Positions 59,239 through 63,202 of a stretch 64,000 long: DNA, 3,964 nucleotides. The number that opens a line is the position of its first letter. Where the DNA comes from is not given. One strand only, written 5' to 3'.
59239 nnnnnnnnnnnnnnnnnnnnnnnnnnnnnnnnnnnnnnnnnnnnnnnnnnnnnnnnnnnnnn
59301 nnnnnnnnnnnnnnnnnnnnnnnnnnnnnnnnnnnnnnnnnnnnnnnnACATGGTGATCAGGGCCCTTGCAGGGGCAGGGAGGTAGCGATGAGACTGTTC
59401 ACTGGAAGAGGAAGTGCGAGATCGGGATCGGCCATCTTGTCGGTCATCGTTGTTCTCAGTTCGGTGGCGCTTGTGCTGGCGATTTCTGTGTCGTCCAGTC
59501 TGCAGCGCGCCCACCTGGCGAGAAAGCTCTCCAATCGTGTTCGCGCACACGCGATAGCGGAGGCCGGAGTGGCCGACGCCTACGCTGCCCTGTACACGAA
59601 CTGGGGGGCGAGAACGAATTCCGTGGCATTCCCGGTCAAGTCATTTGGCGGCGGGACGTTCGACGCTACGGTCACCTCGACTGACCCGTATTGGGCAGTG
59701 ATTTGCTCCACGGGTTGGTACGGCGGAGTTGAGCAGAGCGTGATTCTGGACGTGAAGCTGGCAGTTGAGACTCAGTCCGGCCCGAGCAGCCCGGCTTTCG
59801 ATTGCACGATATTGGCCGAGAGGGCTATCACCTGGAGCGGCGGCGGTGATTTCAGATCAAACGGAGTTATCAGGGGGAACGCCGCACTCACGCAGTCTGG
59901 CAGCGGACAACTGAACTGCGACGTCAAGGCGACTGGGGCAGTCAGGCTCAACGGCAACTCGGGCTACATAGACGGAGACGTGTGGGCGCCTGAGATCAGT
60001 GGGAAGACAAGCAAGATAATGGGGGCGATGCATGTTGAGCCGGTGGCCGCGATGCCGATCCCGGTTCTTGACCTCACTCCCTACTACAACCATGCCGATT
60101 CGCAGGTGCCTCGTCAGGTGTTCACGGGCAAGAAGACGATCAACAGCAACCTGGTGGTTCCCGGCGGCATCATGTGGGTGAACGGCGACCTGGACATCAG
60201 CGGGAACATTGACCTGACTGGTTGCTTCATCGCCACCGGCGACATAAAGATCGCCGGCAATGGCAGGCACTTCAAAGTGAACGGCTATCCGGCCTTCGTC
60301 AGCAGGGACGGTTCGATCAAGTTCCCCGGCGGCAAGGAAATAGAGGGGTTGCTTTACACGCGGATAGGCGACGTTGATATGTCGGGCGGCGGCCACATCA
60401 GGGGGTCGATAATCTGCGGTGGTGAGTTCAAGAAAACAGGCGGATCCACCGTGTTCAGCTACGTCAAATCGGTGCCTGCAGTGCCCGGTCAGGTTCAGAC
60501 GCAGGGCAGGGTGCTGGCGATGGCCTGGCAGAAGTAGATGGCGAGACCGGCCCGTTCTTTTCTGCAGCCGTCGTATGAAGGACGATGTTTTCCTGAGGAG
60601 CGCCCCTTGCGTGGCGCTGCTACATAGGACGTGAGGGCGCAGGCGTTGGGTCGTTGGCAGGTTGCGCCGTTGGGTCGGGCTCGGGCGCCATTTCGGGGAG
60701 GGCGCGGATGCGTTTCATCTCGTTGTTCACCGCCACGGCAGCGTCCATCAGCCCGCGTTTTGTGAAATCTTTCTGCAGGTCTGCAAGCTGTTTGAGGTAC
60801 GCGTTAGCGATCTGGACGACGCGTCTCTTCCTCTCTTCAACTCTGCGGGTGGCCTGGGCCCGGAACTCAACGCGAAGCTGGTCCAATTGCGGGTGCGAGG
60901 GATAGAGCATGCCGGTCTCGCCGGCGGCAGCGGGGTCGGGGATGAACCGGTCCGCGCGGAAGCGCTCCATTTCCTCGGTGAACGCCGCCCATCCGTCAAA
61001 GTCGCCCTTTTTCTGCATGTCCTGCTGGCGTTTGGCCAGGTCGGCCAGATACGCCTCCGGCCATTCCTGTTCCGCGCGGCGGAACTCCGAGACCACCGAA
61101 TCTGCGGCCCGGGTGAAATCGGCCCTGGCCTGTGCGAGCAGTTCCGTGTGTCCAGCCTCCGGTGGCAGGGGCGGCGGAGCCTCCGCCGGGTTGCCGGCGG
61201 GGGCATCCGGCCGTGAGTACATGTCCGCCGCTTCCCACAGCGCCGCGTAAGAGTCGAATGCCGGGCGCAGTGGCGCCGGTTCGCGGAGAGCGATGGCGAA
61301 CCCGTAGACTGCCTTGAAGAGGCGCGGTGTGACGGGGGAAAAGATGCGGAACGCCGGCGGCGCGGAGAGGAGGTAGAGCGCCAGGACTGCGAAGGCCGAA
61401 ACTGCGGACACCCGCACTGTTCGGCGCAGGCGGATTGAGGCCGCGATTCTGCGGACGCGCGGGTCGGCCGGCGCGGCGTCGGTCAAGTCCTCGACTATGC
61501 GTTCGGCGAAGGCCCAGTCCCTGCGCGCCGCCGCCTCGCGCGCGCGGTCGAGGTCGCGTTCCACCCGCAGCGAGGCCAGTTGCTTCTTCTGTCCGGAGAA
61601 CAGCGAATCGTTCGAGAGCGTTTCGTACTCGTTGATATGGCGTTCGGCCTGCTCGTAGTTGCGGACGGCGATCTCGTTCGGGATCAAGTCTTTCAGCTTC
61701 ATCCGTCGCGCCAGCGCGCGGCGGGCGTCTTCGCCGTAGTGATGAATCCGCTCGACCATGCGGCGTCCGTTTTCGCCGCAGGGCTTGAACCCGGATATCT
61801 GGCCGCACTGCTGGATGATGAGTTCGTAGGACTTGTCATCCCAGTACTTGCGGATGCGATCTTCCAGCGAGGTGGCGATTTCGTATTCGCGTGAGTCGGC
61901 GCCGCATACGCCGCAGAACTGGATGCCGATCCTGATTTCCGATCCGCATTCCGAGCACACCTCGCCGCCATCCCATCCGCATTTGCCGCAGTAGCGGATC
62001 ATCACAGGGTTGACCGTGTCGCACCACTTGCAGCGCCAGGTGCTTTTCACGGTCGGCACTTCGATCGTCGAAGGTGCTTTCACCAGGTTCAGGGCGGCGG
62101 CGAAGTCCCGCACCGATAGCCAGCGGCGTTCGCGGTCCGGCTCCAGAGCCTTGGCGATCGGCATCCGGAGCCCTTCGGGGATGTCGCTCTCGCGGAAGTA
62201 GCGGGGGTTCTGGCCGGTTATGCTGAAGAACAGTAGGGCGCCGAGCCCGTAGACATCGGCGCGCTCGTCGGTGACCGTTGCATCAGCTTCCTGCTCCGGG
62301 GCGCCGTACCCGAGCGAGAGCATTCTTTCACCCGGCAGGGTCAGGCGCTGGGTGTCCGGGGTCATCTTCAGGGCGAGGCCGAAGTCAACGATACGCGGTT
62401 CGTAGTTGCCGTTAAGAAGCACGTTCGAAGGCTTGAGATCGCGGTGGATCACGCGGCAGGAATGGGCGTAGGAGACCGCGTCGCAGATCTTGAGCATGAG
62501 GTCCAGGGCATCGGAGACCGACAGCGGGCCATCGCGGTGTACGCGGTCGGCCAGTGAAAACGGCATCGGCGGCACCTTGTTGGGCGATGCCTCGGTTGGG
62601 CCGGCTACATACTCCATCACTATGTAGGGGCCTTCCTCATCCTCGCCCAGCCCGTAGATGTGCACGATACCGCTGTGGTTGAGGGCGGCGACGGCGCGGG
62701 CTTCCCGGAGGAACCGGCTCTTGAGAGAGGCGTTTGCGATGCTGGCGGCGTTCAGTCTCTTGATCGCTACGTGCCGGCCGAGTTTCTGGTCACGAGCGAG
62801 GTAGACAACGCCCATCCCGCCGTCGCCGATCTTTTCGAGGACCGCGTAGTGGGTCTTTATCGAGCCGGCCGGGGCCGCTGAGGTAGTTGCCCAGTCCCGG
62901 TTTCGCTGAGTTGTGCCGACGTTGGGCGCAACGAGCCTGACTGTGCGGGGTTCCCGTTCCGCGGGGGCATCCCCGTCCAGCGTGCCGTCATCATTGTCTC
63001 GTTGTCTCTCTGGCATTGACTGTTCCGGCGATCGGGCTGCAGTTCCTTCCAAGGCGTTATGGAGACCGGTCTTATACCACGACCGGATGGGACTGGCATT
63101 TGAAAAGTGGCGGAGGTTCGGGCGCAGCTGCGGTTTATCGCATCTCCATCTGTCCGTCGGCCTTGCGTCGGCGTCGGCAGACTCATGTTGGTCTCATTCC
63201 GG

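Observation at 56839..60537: Minor-pilin operon encoding a 686-aa prepilin-type protein with a PilY1-like Ca-binding loop and a beta-helix pseudopilin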

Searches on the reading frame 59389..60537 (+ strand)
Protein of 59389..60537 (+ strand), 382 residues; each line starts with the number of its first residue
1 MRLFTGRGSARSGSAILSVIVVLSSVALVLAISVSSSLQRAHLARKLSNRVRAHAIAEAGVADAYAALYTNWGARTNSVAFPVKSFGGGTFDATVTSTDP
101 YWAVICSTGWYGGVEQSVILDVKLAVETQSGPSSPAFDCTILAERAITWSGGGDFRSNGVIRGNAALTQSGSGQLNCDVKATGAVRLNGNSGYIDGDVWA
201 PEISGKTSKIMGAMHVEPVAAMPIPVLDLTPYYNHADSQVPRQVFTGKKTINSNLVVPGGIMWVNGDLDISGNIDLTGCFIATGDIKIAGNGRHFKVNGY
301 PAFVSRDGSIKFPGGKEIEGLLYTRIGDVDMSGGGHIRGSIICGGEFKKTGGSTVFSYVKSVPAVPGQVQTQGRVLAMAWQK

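Call 3: search_protein_families(library=pfam, proteins=[window:59389-60537:+], max_evalue=0.1)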
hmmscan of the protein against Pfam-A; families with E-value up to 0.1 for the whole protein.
window:59389-60537:+ (382 aa): 3 families
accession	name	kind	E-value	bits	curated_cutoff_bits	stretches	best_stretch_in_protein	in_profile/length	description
PF23981.1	DUF7305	-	5.2e-05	23.6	27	1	253-358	72-178/185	Domain of unknown function (DUF7305)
PF10833.13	DUF2572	-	0.00083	19.5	23.8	0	318-361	155-196/219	Protein of unknown function (DUF2572)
PF10988.14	DUF2807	-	0.078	13.2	24.2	0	145-183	68-107/181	Putative auto-transporter adhesin, head GIN domain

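Call 4: search_protein_families(library=ncbifam, proteins=[window:59389-60537:+], max_evalue=0.1)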
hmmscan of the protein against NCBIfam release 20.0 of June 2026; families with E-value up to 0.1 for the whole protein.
window:59389-60537:+ (382 aa): 0 families

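Call 11: find_homologous_proteins(query=window:59389-60537:+, max_evalue=0.001)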
Query window:59389-60537:+ (382 aa): 102 proteins with E <= 0.001 among 7686 candidates.
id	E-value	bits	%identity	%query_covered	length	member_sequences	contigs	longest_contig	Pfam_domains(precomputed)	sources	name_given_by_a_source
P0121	4.9e-169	581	99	68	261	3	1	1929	PF23981.2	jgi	-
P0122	1.1e-114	402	52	98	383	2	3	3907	-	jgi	jgi:hypothetical protein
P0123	1.2e-113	398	50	97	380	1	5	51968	-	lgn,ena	-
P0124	1.2e-106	375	50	97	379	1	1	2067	-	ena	-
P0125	9.4e-106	372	49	97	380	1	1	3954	-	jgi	jgi:hypothetical protein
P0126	7.8e-101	356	47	97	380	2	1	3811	-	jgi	-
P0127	5.4e-100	354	48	97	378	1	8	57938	-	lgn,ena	-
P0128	6.8e-100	353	47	98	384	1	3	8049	-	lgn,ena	-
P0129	1.8e-99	352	47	100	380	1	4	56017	-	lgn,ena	-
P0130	2.3e-99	351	47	99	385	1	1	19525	-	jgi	jgi:hypothetical protein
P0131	1.1e-98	349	46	100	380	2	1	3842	-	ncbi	-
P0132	2.5e-97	345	47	98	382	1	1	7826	-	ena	-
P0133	3.3e-96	341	45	100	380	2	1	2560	-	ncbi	-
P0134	2.4e-95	338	45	97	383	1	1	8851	-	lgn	-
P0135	5.5e-93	330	46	100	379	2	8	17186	PF10833.15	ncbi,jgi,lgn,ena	jgi:hypothetical protein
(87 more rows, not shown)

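Call 24: predict_structure(alignment_id=A2)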
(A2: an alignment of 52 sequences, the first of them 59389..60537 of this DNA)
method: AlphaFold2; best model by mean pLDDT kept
length: 382 residues; sequences in the alignment: 52
mean_pLDDT: 91.0   pTM: 0.66
mean pLDDT of the five models: 91.0, 90.9, 90.6, 90.1, 89.1
residues with pLDDT >= 90: 288; 70-90: 69; 50-70: 15; < 50: 10
segments of 3 or more residues with pLDDT < 50: 1-10
pLDDT, mean of each block of 10 residues (from residue 1): 43 74 93 89 92 97 94 91 96 94 96 97 76 83 96 85 96 91 93 93 95 97 95 94 96 96 98 97 97 93 97 94 97 93 97 88 80 81 85
secondary structure, 60 per line:
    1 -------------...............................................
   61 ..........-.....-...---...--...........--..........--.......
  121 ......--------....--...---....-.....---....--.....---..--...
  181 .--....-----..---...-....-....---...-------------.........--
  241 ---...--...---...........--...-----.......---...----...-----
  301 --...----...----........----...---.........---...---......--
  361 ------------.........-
elements in order: H14-70 H72-76 E84-86 E89-99 E102-111 E114-126 H135-138 E141-143 E147-150 E152-156 E160-163 E166-170 E178-181 E184-187 E198-200 E202-205 E214-216 H230-238 E244-246 E249-251 E255-265 E268-270 E276-282 E286-288 E293-295 E303-305 E310-312 E317-324 E329-331 E335-343 E347-349 E353-358 E373-381

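Call 27: fold_search(model_id=the predicted structure, library=pdb)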
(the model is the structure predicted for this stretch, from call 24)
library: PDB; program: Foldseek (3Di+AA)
matches with E <= 10: 276; with E <= 0.001: 5
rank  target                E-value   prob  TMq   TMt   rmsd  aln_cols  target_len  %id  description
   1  6qvi_A                5.9e-08  1.00  0.33  0.26  14.1       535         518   13  Crystal structure of competence-associated pilin ComZ from Thermus thermophilus (released 2019-05-29)
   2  6qvi_B                4.9e-07  1.00  0.32  0.26  14.8       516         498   13  Crystal structure of competence-associated pilin ComZ from Thermus thermophilus (released 2019-05-29)
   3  6qvi_C                5.5e-07  1.00  0.24  0.20  16.4       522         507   13  Crystal structure of competence-associated pilin ComZ from Thermus thermophilus (released 2019-05-29)
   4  6eio                  3.0e-04  1.00  0.31  0.50   8.5       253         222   14  Crystal structure of an ice binding protein from an Antarctic Biological Consortium (released 2018-03-28)
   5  5uyt_B                5.4e-04  0.95  0.18  0.17  18.7       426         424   11  Crystal structure of ice binding protein from an Antarctic bacterium Flavobacteriaceae (released 2017-10-25)
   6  7ehk                  2.6e-03  1.00  0.29  0.46   9.1       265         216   13  Crystal structure of C107S mutant of FfIBP (released 2022-03-02)
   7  6bg8_A                3.4e-03  1.00  0.29  0.42   9.2       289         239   13  Shewanella frigidimarina ice-binding protein_1 DUF3494 Domain (released 2018-03-07)
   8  4nu3_A                4.3e-03  0.97  0.24  0.35   9.6       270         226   11  Crystal structure of mFfIBP, a capping head region swapped mutant of ice-binding protein (released 2014-04-16)
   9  7bwx_A                4.6e-03  0.93  0.22  0.36  11.4       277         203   12  Crystal structure of ice-binding protein from an Antarctic ascomycete, Antarctomyces psychrotrophicus. (released 2020-05-27)
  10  3uyv_A                4.8e-03  0.99  0.27  0.41  10.3       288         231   14  Crystal structure of a glycosylated ice-binding protein (LeIBP) from Arctic yeast (released 2012-02-29)
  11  4nu2                  5.6e-03  1.00  0.29  0.46   8.7       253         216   13  Crystal structure of an ice-binding protein (FfIBP) from the Antarctic bacterium, Flavobacterium frigoris PS1 (released 2014-04-16)
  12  6a8k                  7.5e-03  1.00  0.32  0.47   8.8       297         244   10  Crystal structure of Ice-binding Protein from a Sea-Ice Microalga (released 2018-11-07)
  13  8x1l                  7.5e-03  0.97  0.24  0.37  10.2       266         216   13  Crystal structure of S96C/L132C mutant of FfIBP (released 2024-11-13)
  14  5b5h                  9.6e-03  0.90  0.23  0.36  10.5       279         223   12  Hydrophobic ice-binding site confer hyperactivity on antifreeze protein from a snow mold fungus (released 2016-09-28)
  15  7bwy_A                1.0e-02  0.82  0.22  0.35  11.3       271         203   14  Crystal structure of ice-binding protein from an Antarctic ascomycete, Antarctomyces psychrotrophicus. (released 2020-05-27)
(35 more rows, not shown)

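Call 34: search_protein_families(library=pfam, alignment_id=A2, max_evalue=0.01)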
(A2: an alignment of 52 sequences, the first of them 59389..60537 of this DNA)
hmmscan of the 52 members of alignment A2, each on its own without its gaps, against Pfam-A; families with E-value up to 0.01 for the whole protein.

A. member 1, window:59389-60537:+ (382 aa): 2 families
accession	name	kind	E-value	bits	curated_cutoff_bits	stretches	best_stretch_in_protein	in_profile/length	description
PF23981.1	DUF7305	-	5.2e-05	23.6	27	1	253-358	72-178/185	Domain of unknown function (DUF7305)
PF10833.13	DUF2572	-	0.00083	19.5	23.8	0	318-361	155-196/219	Protein of unknown function (DUF2572)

B. families by the number of members that match (of 52 scanned): 7 families
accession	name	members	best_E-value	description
PF23981.1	DUF7305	30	3.7e-06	Domain of unknown function (DUF7305)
PF10833.13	DUF2572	12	3.7e-06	Protein of unknown function (DUF2572)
PF04519.19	Bactofilin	8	7.6e-06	Polymer-forming cytoskeletal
PF14341.11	PilX_N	3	8.5e-08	PilX N-terminal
PF20597.4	pAdhesive_15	2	0.00027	Putative Ice-binding-like adhesive domain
PF01006.25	HCV_NS4a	1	0.0046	Hepatitis C virus non-structural protein NS4a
PF17847.7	GlcV_C_terminal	1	0.0056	Glucose ABC transporter C-terminal domain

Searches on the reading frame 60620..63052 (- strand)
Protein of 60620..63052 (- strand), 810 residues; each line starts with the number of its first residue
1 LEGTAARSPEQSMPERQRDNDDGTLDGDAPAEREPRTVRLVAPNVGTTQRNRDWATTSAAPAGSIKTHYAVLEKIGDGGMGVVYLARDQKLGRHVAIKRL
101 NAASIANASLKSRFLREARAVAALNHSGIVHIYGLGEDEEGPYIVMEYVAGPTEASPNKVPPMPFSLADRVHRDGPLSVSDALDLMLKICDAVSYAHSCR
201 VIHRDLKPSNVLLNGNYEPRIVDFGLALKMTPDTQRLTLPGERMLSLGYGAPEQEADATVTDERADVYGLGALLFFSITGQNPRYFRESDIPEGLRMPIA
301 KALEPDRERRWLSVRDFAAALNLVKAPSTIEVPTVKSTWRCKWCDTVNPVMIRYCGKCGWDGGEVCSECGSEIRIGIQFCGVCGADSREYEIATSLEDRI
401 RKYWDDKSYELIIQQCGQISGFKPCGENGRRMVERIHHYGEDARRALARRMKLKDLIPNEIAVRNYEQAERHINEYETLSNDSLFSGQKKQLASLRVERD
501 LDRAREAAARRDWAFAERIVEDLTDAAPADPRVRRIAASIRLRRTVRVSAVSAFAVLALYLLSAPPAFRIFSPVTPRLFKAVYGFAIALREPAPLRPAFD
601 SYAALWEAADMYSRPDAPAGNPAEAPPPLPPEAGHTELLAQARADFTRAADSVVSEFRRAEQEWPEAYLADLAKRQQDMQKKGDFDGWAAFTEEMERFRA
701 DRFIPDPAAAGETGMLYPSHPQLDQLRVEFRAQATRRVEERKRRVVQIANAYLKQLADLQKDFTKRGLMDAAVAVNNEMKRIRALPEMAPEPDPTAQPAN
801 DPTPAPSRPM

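Call 3: search_protein_families(library=pfam, proteins=[window:60620-63052:-], max_evalue=0.1)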
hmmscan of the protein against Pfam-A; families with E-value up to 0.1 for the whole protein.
window:60620-63052:- (810 aa): 9 families
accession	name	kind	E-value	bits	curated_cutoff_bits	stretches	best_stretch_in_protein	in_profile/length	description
PF00069.31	Pkinase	-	2e-40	139.3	31.7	1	69-285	1-198/263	Protein kinase domain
PF07714.23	PK_Tyr_Ser-Thr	-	4.3e-26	92.2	23.1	1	72-283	4-204/258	Protein tyrosine and serine/threonine kinase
PF12773.13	DZR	-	5.2e-07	30.2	27.3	1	341-384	1-45/45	Double zinc ribbon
PF13240.11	Zn_Ribbon_1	-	3.6e-05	23.8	25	1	366-386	2-22/23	zinc-ribbon domain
PF24463.1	DUF7577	-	0.00014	21.8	28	1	337-359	1-23/27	Domain of unknown function (DUF7577)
PF17032.10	Zn_ribbon_15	-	0.002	19.3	28.9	0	364-384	53-73/73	zinc-ribbon family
PF10262.15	Rdx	-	0.012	16.3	22.6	0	374-402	1-29/74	Rdx family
PF01636.29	APH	-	0.077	13.2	23.2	1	200-228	169-198/239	Phosphotransferase enzyme family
PF01163.29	RIO1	-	0.089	12.8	22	0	186-230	110-154/187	RIO domain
